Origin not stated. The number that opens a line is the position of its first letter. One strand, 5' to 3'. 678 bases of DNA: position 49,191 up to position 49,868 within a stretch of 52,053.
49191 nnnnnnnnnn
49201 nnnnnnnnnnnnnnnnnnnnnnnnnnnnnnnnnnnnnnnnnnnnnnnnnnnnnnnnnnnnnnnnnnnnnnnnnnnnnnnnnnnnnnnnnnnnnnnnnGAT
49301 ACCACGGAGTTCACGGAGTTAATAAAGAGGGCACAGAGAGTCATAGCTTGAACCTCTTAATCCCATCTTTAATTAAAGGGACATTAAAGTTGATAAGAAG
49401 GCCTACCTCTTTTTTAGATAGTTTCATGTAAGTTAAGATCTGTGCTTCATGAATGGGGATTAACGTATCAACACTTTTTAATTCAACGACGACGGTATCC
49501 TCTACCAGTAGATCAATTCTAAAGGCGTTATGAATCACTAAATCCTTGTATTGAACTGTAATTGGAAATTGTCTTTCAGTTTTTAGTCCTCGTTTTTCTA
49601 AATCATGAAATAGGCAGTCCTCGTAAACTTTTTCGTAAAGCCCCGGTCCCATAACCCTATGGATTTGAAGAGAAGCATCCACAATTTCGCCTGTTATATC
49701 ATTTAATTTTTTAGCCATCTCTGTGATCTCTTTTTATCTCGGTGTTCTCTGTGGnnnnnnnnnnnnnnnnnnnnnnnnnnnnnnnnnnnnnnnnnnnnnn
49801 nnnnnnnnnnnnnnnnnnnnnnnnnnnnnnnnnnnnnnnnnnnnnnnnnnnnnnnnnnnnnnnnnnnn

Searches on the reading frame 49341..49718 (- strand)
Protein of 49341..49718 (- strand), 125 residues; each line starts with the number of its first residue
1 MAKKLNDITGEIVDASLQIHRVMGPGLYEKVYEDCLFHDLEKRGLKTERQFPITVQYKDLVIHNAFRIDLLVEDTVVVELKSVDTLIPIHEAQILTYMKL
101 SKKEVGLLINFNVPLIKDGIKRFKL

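Call 43: search_protein_families(library=pfam, proteins=[window:49341-49718:-], max_evalue=0.001)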
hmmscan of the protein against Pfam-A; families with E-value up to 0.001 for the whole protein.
window:49341-49718:- (125 aa): 1 family
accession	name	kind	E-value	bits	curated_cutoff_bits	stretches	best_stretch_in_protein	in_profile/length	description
PF13366.12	PDDEXK_3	-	2.6e-42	144.3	22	1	7-123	2-117/117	PD-(D/E)XK nuclease superfamily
